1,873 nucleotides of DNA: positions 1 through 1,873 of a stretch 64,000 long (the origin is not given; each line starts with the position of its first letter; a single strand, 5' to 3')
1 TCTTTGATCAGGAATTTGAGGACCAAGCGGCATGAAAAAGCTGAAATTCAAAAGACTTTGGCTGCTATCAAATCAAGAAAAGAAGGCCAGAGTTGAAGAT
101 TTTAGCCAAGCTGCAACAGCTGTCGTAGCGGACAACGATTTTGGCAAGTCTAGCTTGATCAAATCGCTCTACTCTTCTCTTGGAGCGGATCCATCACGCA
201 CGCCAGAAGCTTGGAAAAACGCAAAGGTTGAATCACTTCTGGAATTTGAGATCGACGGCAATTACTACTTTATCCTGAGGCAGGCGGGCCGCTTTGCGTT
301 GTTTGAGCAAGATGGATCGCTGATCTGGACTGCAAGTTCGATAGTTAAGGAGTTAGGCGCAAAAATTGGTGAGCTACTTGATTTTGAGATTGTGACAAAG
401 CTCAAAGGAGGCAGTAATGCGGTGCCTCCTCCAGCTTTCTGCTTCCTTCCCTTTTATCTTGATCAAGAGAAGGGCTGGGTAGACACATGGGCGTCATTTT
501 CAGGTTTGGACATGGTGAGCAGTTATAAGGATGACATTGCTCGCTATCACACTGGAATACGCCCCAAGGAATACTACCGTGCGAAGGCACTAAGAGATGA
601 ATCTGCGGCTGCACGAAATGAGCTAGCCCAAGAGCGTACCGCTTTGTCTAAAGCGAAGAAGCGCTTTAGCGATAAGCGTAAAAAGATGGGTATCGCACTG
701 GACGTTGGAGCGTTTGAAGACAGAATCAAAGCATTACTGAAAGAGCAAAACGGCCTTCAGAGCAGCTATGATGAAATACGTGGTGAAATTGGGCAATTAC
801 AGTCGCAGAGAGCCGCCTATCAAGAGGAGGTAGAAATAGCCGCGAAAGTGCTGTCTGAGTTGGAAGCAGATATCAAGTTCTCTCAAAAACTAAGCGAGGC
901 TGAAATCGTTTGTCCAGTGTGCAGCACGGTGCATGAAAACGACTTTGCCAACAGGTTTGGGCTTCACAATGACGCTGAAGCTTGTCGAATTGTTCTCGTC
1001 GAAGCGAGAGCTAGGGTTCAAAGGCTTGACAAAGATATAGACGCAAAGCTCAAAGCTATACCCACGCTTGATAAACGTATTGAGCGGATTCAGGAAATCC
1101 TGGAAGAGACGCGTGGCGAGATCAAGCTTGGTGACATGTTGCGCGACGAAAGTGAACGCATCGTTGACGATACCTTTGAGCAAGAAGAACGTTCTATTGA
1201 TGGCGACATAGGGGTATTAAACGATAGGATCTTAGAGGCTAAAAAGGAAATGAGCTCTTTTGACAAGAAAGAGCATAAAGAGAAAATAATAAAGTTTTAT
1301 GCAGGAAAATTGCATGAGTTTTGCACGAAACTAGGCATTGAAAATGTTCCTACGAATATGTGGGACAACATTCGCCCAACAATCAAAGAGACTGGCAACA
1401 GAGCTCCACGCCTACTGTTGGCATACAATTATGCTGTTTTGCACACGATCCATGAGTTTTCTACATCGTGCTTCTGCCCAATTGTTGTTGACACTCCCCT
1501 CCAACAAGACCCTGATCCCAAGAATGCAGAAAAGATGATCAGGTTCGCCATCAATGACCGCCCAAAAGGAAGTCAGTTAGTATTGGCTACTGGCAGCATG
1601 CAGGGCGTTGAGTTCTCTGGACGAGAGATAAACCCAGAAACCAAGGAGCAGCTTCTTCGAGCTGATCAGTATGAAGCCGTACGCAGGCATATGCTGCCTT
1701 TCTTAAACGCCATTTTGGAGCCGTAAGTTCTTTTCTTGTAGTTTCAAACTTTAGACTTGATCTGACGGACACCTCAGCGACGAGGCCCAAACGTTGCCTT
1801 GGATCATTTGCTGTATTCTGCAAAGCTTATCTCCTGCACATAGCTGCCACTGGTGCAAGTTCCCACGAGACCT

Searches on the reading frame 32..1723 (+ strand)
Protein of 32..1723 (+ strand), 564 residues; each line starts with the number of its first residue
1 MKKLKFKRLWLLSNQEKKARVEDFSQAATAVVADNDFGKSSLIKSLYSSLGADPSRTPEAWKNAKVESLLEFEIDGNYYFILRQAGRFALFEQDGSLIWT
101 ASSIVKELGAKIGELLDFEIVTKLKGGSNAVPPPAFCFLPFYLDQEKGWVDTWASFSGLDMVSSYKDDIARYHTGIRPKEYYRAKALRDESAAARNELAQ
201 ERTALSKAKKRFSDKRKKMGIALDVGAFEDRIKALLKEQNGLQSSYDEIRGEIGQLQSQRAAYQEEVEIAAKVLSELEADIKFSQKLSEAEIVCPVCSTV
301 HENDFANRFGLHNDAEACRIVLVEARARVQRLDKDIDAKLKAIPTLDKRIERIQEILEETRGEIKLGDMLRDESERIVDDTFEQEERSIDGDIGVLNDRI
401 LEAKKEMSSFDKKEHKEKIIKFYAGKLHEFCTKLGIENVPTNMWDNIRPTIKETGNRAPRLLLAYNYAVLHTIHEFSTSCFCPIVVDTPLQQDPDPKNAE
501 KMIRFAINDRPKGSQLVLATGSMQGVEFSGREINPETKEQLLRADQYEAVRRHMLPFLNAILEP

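Call 83: search_protein_families(library=padloc, proteins=[window:32-1723:+], max_evalue=0.001)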
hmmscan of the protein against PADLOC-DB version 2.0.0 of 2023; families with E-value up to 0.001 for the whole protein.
window:32-1723:+ (564 aa): 22 families
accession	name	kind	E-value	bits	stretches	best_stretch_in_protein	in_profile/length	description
PDLC00249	LmuB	-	2.3e-213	708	1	1-562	1-562/565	AAA ATPase domain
PDLC03860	LmuB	-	1.3e-145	484.2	1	1-561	1-563/565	-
PDLC00253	LmuB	-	1.4e-101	338.7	1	1-561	1-557/567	AAA ATPase domain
PDLC00257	LmuB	-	2.3e-90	302.1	1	1-553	1-563/571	AAA ATPase domain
PDLC00255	LmuB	-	2.9e-88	295.1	1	1-561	1-547/550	AAA ATPase domain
PDLC00254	LmuB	-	1e-70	237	1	1-548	1-549/563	AAA ATPase domain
PDLC00258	LmuB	-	1.3e-61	207.1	1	1-362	1-357/376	AAA ATPase domain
PDLC00256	LmuB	-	4.2e-57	192.1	1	1-504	1-504/563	AAA ATPase domain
PDLC00251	LmuB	-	2e-52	176.6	1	3-548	7-541/556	AAA ATPase domain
PDLC03859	LmuB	-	8.4e-45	152.1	1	3-522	2-585/611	-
PDLC00252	LmuB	-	1.1e-35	121.4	1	3-503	2-497/554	AAA ATPase domain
PDLC00250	LmuB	-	1.5e-34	117.6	1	2-525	3-523/582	AAA ATPase domain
PDLC00262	LmuB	-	5.5e-14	49.9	1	21-270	20-273/588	AAA ATPase domain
PDLC00259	LmuB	-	7.7e-14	49.4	1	23-270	22-273/588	AAA ATPase domain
PDLC04663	PDC-M46B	-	2e-13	48.2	2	343-519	283-456/483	-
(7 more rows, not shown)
